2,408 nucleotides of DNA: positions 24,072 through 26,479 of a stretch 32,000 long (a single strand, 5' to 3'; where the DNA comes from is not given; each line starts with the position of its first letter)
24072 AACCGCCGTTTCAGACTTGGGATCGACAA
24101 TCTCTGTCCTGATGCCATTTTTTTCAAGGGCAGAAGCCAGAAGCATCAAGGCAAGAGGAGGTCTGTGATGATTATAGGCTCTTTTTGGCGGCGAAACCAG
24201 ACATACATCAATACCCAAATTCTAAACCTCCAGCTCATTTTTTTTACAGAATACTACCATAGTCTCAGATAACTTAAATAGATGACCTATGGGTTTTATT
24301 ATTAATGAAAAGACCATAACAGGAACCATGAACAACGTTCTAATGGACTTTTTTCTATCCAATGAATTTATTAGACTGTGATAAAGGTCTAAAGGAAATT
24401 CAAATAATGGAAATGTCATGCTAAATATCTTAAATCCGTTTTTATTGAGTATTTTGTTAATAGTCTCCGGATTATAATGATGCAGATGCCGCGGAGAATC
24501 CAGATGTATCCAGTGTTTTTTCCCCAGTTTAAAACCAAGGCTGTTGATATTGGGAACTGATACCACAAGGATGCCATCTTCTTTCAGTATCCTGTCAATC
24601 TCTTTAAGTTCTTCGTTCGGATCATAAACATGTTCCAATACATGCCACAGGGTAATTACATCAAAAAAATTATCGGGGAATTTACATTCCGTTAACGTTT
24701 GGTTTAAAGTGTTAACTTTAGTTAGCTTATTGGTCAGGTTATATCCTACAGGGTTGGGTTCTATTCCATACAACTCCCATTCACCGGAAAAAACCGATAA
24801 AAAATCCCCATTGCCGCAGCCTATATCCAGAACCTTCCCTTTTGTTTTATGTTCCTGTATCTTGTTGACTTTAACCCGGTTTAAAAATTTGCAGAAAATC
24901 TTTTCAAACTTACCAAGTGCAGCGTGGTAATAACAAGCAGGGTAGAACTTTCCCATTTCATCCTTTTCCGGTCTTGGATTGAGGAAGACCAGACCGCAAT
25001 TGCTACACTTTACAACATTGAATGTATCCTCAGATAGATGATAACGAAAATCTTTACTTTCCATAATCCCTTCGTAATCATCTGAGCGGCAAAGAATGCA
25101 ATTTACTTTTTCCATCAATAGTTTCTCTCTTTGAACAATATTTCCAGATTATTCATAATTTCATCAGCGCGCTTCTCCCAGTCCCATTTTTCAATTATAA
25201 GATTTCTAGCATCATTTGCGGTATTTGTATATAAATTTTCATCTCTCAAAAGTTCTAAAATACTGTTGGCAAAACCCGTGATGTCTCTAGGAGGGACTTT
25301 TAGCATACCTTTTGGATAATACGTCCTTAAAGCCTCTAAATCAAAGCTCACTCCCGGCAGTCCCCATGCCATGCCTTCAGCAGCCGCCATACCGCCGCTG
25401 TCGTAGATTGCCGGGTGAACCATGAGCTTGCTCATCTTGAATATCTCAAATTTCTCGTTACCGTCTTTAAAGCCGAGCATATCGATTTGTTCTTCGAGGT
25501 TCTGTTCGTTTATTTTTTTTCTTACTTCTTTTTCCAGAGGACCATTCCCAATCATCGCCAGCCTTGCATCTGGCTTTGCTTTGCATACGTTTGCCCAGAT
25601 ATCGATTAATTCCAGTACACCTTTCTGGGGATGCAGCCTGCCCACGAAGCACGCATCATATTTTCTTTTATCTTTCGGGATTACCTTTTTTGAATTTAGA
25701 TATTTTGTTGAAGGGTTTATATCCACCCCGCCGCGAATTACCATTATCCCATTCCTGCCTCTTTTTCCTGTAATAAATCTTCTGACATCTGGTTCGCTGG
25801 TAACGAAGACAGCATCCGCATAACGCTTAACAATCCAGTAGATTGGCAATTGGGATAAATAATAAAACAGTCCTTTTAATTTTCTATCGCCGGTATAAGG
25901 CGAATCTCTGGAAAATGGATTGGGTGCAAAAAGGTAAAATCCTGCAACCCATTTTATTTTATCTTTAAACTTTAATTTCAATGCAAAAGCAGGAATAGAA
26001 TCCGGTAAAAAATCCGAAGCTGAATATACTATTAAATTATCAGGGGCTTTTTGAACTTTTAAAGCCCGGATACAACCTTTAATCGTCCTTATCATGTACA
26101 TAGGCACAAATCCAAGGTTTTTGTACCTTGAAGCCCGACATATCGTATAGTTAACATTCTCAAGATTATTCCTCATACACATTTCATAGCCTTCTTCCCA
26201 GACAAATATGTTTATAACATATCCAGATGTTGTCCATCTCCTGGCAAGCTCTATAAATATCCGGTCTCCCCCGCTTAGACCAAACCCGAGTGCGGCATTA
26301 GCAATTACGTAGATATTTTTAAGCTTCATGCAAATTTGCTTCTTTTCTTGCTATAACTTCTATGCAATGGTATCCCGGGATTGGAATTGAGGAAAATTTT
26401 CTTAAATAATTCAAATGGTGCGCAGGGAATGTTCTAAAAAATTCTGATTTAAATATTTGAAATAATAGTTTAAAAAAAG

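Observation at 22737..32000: Iterated module order in a 12-kb minus-strand operon, ending in a GT-C enzyme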

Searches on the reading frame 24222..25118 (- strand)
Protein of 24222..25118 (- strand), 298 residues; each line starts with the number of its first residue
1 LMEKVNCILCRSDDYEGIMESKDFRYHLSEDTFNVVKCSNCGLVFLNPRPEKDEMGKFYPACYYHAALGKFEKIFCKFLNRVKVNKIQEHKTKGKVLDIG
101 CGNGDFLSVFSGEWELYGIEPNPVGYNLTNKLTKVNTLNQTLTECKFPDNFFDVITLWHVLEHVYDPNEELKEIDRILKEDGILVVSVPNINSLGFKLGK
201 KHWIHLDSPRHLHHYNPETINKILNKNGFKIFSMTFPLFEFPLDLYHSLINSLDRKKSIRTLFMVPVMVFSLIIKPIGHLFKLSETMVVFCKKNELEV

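Call 4: search_protein_families(library=pfam, proteins=[window:24222-25118:-], max_evalue=0.01)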
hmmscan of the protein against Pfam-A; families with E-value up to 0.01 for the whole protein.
window:24222-25118:- (298 aa): 11 families
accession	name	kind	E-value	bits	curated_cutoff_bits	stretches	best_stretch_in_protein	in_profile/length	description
PF13489.12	Methyltransf_23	-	2.7e-29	102.4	27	1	88-231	18-161/164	Methyltransferase domain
PF08241.18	Methyltransf_11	-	5.5e-17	62.6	21.2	1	97-186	1-95/95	Methyltransferase domain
PF13649.12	Methyltransf_25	-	4.9e-13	50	27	1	96-182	1-97/97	Methyltransferase domain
PF13847.12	Methyltransf_31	-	3.6e-11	43.4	27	1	92-190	3-113/145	Methyltransferase domain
PF08242.18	Methyltransf_12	-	2.4e-10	41.5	30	1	97-184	1-98/98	Methyltransferase domain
PF07021.18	MetW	-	9.3e-08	32.4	21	1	89-191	9-112/193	Methionine biosynthesis protein MetW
PF05219.18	DREV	-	3.7e-07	30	26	1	74-188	77-188/265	DREV methyltransferase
PF01209.24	Ubie_methyltran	-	5.3e-07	29.7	20.1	1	81-186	36-151/233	ubiE/COQ5 methyltransferase family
PF08003.17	Methyltransf_9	-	0.00016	21.2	23.8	1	85-188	105-219/315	Protein of unknown function (DUF1698)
PF17296.8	ArenaCapSnatch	-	0.0017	18.3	27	1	166-208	61-103/172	Arenavirus cap snatching domain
PF03141.22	Methyltransf_29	-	0.0074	15.4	23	0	84-193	109-224/506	Putative S-adenosyl-L-methionine-dependent methyltransferase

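Call 29: search_protein_families(library=ncbifam, proteins=[window:24222-25118:-], max_evalue=0.00001)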
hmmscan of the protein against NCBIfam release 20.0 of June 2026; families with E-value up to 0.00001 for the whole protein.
window:24222-25118:- (298 aa): 11 families
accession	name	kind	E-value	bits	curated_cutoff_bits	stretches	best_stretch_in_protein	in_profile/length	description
NF045667.1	MTase_DVU1556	equivalog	1e-12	48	155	1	89-187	19-120/213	DVU_1556 family methyltransferase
TIGR01983.1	UbiG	equivalog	4.6e-11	42.4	102.95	1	77-234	31-205/228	bifunctional 2-polyprenyl-6-hydroxyphenol methylase/3-demethylubiquinol 3-O-methyltransferase UbiG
TIGR04345.1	ovoA_Cterm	equivalog_domain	8.1e-10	38.6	170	1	151-231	134-212/242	putative 4-mercaptohistidine N1-methyltransferase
NF001244.0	PRK00216.1-5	equivalog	3.8e-09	36.2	216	1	83-186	40-153/236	bifunctional demethylmenaquinone methyltransferase/2-methoxy-6-polyprenyl-1,4-benzoquinol methylase UbiE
TIGR01934.1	MenG_MenH_UbiE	subfamily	3.9e-08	32.9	158.35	1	83-186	31-141/223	ubiquinone/menaquinone biosynthesis methyltransferase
TIGR02072.1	BioC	equivalog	6.8e-08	32.6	184.95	1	86-237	26-179/244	malonyl-ACP O-methyltransferase BioC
TIGR02081.1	metW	equivalog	1.4e-07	31.2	189.5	1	91-191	12-112/194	methionine biosynthesis protein MetW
NF011650.0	PRK15068.1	equivalog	1.5e-07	30.7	209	1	82-187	109-226/324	tRNA 5-methoxyuridine(34)/uridine 5-oxyacetic acid(34) synthase CmoB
TIGR00452.1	TIGR00452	equivalog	2e-07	30.1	275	1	85-187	111-220/316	tRNA 5-methoxyuridine(34)/uridine 5-oxyacetic acid(34) synthase CmoB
NF001240.0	PRK00216.1-1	equivalog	5.7e-06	25.6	378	0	95-186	66-168/251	bifunctional demethylmenaquinone methyltransferase/2-methoxy-6-polyprenyl-1,4-benzoquinol methylase UbiE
NF001243.0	PRK00216.1-4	equivalog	8.6e-06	25.2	235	0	81-186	36-151/237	demethylmenaquinone methyltransferase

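Call 59: search_solved_structures(query=window:24222-25118:-, max_evalue=0.01)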
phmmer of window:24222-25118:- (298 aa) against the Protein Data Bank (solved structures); distinct sequences matched with E-value up to 0.01: 16.
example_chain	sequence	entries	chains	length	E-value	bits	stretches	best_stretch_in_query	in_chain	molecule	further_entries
3cc8_A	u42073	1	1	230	4.6e-10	42.7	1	77-275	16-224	Putative methyltransferase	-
1vlm_A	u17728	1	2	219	6e-07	32.4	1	91-245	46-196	SAM-dependent methyltransferase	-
3dli_A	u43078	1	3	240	6.1e-07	32.4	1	90-236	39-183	methyltransferase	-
3i9f_A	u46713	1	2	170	1.9e-06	30.8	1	92-188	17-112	Putative type 11 methyltransferase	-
1xxl_A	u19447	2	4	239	6.1e-06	29.1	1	87-185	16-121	YcgJ protein | ycgJ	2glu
2avn_A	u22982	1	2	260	1.6e-05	27.7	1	77-194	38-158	ubiquinone/menaquinone biosynthesis methyltransferase-related protein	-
3mgg_A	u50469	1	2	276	2.6e-05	27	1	93-190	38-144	Methyltransferase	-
4kdr_A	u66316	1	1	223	0.00012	24.9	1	79-219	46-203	3-demethylubiquinone-9 3-methyltransferase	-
5dpm_A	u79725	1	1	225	0.00012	24.9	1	69-219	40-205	Ubiquinone biosynthesis O-methyltransferase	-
6uak_A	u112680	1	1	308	0.00034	23.4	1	94-189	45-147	SAM dependent methyltransferase LahSB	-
2p7h_A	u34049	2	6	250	0.00037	23.3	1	93-201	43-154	Hypothetical protein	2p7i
4kdc_A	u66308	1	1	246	0.001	21.8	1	79-194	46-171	3-demethylubiquinone-9 3-methyltransferase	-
2gs9_A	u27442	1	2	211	0.0012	21.6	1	96-190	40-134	Hypothetical protein TT1324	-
1ve3_A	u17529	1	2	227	0.0032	20.2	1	89-205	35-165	hypothetical protein PH0226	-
3l8d_A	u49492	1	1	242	0.005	19.6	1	91-188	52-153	Methyltransferase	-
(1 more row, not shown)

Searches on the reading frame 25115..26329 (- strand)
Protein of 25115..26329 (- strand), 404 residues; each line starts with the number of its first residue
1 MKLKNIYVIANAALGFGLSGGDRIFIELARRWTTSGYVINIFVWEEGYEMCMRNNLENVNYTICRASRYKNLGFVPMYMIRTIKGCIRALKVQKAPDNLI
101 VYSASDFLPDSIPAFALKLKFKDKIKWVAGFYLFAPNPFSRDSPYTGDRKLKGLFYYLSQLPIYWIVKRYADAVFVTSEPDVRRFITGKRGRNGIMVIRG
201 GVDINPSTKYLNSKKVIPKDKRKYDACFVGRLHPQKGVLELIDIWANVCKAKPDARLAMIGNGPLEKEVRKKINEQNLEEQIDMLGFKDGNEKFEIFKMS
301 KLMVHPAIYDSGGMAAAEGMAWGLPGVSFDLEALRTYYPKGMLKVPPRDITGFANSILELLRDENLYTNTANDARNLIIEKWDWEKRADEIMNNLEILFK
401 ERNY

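Call 4: search_protein_families(library=pfam, proteins=[window:25115-26329:-], max_evalue=0.01)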
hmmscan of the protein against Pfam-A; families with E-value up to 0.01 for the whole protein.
window:25115-26329:- (404 aa): 4 families
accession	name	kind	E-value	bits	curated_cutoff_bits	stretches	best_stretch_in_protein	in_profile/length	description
PF00534.26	Glycos_transf_1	-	3.1e-29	102.1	26.4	1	213-376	5-171/172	Glycosyl transferases group 1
PF13692.12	Glyco_trans_1_4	-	1e-23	84.6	27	1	226-363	4-142/142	Glycosyl transferases group 1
PF20706.3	GT4-conflict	-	7.1e-05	22.4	26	1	212-326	187-308/385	Family 4 Glycosyltransferase in conflict systems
PF13524.12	Glyco_trans_1_2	-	0.0045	17.4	25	1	250-392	10-143/144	Glycosyl transferase-like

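Call 11: find_encoding_contigs(protein=window:25115-26329:-, flank=10000, max_places=6)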
Protein window:25115-26329:- (404 aa): 8 contigs read that carry it; 2 places shown.
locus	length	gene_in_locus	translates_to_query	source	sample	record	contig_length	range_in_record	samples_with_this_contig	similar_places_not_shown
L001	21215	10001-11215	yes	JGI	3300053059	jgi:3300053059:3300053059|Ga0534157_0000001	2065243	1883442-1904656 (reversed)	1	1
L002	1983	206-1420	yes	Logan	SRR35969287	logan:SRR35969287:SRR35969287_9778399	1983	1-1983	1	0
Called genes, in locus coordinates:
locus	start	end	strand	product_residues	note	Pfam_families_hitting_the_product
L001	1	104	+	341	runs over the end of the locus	PF13641:Glyco_tranf_2_3, PF00535:Glycos_transf_2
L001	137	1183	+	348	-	PF01370:Epimerase, PF02719:Polysacc_synt_2 (faint), PF04321:RmlD_sub_bind (weak), PF16363:GDP_Man_Dehyd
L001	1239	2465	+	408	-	PF01041:DegT_DnrJ_EryC1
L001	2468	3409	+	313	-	PF01073:3Beta_HSD (faint), PF01370:Epimerase, PF16363:GDP_Man_Dehyd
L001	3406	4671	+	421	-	PF02310:B12-binding, PF19864:Radical_SAM_N2 (faint), PF04055:Radical_SAM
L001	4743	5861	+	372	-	PF00534:Glycos_transf_1, PF13692:Glyco_trans_1_4, PF26337:Gtf3_C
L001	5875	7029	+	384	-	PF13439:Glyco_transf_4, PF13579:Glyco_trans_4_4, PF00534:Glycos_transf_1, PF13692:Glyco_trans_1_4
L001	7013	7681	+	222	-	PF01209:Ubie_methyltran, PF13489:Methyltransf_23, PF02353:CMAS, PF05175:MTS, PF08241:Methyltransf_11, PF08242:Methyltransf_12, PF13649:Methyltransf_25, PF13847:Methyltransf_31, +2 more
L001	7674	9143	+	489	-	PF02310:B12-binding, PF04055:Radical_SAM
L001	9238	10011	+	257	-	PF01209:Ubie_methyltran (weak), PF13489:Methyltransf_23, PF13847:Methyltransf_31, PF08241:Methyltransf_11, PF08242:Methyltransf_12, PF13649:Methyltransf_25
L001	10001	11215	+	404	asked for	PF00534:Glycos_transf_1, PF13692:Glyco_trans_1_4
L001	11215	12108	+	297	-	PF01209:Ubie_methyltran (weak), PF05219:DREV (weak), PF13489:Methyltransf_23, PF07021:MetW, PF13847:Methyltransf_31, PF08241:Methyltransf_11, PF08242:Methyltransf_12, PF13649:Methyltransf_25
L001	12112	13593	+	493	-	PF02310:B12-binding, PF04055:Radical_SAM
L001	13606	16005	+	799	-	-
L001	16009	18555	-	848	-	PF02516:STT3 (weak), PF13231:PMT_2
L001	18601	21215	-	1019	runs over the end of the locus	PF13231:PMT_2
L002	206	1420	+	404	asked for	PF00534:Glycos_transf_1, PF13692:Glyco_trans_1_4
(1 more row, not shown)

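Call 29: search_protein_families(library=ncbifam, proteins=[window:25115-26329:-, L001:3406-4671:+], max_evalue=0.00001)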
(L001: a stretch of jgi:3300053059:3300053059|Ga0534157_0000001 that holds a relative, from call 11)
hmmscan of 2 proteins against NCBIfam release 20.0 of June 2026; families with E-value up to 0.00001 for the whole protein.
window:25115-26329:- (404 aa): 19 families
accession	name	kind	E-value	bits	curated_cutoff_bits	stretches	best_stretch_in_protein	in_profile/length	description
TIGR03999.1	thiol_BshA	equivalog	3.6e-17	62.4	273.7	1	227-388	203-363/375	N-acetyl-alpha-D-glucosaminyl L-malate synthase BshA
NF041876.1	EPS_EpsE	equivalog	1.9e-16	60.3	400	1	194-390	187-388/389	exopolysaccharide biosynthesis GT4 family glycosyltransferase EpsE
NF038295.1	EPS_HpsP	equivalog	2.3e-15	56.5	550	1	196-394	179-383/388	hormogonium polysaccharide biosynthesis glycosyltransferase HpsP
NF047880.1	glyco_SdgA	exception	2e-10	39.8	800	1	215-370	307-463/488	serine-aspartate repeat adhesin O-glycosyltransferase SdgA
TIGR03088.1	stp2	hypoth_equivalog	3.2e-10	39.6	409.05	1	198-390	165-365/374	TIGR03088 family PEP-CTERM/XrtA system glycosyltransferase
TIGR04157.1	glyco_rSAM_CFB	subfamily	2e-09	36.9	400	1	227-335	231-336/406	TIGR04157 family glycosyltransferase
TIGR04063.1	stp3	hypoth_equivalog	4e-09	35.8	442.05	1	166-388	153-385/397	TIGR04063 family PEP-CTERM/XrtA system glycosyltransferase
TIGR03449.1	mycothiol_MshA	equivalog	7.6e-09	34.9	462.5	1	171-393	165-398/406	D-inositol-3-phosphate glycosyltransferase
NF047684.1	TeichurnBiosyTuaC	equivalog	1.1e-08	34.4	550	1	210-395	208-386/391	teichuronic acid biosynthesis protein TuaC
NF049988.1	MGlcDAGSynMgs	equivalog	2e-08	34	400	1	221-328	211-318/398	alpha-monoglucosyldiacylglycerol synthase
NF012028.0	PRK15484.1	subfamily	2.1e-08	33.7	618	1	226-396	196-376/380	lipopolysaccharide N-acetylglucosaminyltransferase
TIGR04047.1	MSMEG_0565_glyc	hypoth_equivalog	2.4e-08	33.5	259.85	1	196-392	162-368/373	MSMEG_0565 family glycosyltransferase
NF041879.1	EPS_EpsH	equivalog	8.3e-08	31.4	800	1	161-402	180-420/431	exopolysaccharide biosynthesis glycosyltransferase EpsH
NF053787.1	GlcN_PG_synth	equivalog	1.2e-07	31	480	1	200-396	171-357/361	N-acetylglucosaminyl phosphatidylglycerol synthase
NF007396.0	PRK09922.1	equivalog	4e-07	29.2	385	1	214-330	171-290/361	lipopolysaccharide 1,6-galactosyltransferase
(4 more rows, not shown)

L001:3406-4671:+ (421 aa): 31 families (the best 25 are shown)
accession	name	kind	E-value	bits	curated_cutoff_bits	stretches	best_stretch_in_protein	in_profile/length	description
TIGR03471.1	HpnJ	equivalog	8.8e-48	163.3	577.6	1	132-372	159-398/472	hopanoid biosynthesis associated radical SAM protein HpnJ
TIGR04479.1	bcpD_PhpK_rSAM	subfamily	7.2e-40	136.8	600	1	157-376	226-448/504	PhpK family radical SAM P-methyltransferase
TIGR02026.1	BchE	equivalog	1.1e-37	130.1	481.35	1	3-361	2-389/497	magnesium-protoporphyrin IX monomethyl ester anaerobic oxidative cyclase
TIGR04013.1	B12_SAM_MJ_1487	hypoth_equivalog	4.2e-37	127.9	251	2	22-222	11-202/382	TIGR04013 family B12-binding domain/radical SAM domain-containing protein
NF038361.1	rSAM_Sden_1168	equivalog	2.4e-36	125.5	575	1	74-363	161-477/560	Sden_1168 family B12-binding radical SAM P-methyltransferase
NF050148.1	rSAM_ApyD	equivalog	1.1e-35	123.2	750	1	58-358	75-392/645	RiPP biosynthesis radical SAM protein ApyD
TIGR04072.2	rSAM_ladder_B12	equivalog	2.7e-30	105.4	360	1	63-338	75-350/443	lipid biosynthesis B12-binding/radical SAM protein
TIGR04014.1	B12_SAM_MJ_0865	equivalog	2.5e-29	102.4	360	1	66-357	48-356/434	methyl-coenzyme M reductase glutamine C-methyltransferase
NF033070.1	rSAM_AprD4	equivalog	3.6e-29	102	500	1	84-363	117-394/456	AprD4 family radical SAM diol-dehydratase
TIGR04385.1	B12_rSAM_cofa1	equivalog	7.5e-29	101.2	450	1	158-337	183-364/438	B12 lower ligand biosynthesis radical SAM protein BzaD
NF040542.1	rSAM_RCCLKC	equivalog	1.9e-26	93.2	450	1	20-326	12-339/423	arsinothricin biosynthesis radical SAM protein ArsL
TIGR03975.1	rSAM_ocin_1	subfamily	2.1e-25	89.3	281.85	1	58-335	129-428/606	RiPP maturation radical SAM C-methyltransferase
TIGR04367.1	HpnR_B12_rSAM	equivalog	2.2e-25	89.2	650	1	1-374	1-385/490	hopanoid C-3 methylase HpnR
TIGR04295.1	B12_rSAM_oligo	hypoth_equivalog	4.9e-18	65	400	1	85-357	101-382/422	TIGR04295 family B12-binding domain-containing radical SAM protein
NF045585.1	rSAM_slr0320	equivalog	8.4e-18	64.1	775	1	167-309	232-379/511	photosystem II high light acclimation radical SAM protein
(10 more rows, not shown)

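Call 60: search_solved_structures(query=window:25115-26329:-, max_evalue=0.001)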
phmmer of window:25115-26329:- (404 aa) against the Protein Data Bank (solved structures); distinct sequences matched with E-value up to 0.001: 18.
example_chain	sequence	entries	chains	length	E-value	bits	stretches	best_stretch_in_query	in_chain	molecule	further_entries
7qnt_AAA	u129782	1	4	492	7.4e-11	44.7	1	227-386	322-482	TarM(Se)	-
7qd7_AAA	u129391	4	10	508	7.7e-11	44.7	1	227-386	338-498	TarM(Se)_G117R | TarM(Se)_G117R-4RboP | TarM(Se)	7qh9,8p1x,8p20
2jjm_A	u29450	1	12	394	1e-09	41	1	232-388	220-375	GLYCOSYL TRANSFERASE, GROUP 1 FAMILY PROTEIN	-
3mbo_A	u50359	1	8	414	1.1e-09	40.8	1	232-388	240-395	Glycosyltransferase, group 1 family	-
6kih_A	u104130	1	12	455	5.4e-09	38.6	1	168-388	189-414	Tll1590 protein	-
4wac_A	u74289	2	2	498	2.7e-08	36.3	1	228-392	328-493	Glycosyl transferase, group 1 family protein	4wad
4x6l_A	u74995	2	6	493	2.7e-08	36.3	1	228-392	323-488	TarM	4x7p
4x7m_A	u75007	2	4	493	2.7e-08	36.3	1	228-392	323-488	TarM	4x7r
5d00_A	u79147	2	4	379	1.2e-07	34.1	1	226-375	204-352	N-acetyl-alpha-D-glucosaminyl L-malate synthase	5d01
3okc_A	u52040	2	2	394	1.6e-07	33.7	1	204-395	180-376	GDP-mannose-dependent alpha-(1-6)-phosphatidylinositol monomannoside mannosyltransferase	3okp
3oka_A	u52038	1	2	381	1.6e-07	33.7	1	204-395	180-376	GDP-mannose-dependent alpha-(1-6)-phosphatidylinositol monomannoside mannosyltransferase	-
4n9w_A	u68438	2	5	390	5.4e-07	32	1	222-395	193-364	GDP-mannose-dependent alpha-(1-2)-phosphatidylinositol mannosyltransferase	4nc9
2gej_A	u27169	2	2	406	5.9e-07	31.9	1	222-395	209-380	PHOSPHATIDYLINOSITOL MANNOSYLTRANSFERASE (PimA)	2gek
3qhp_A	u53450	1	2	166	2.5e-05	26.5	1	227-328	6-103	Type 1 capsular polysaccharide biosynthesis protein J (CapJ)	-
8qoy_A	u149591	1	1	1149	3.2e-05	26.1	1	229-336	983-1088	TagF-like capsule polymerase Cps3D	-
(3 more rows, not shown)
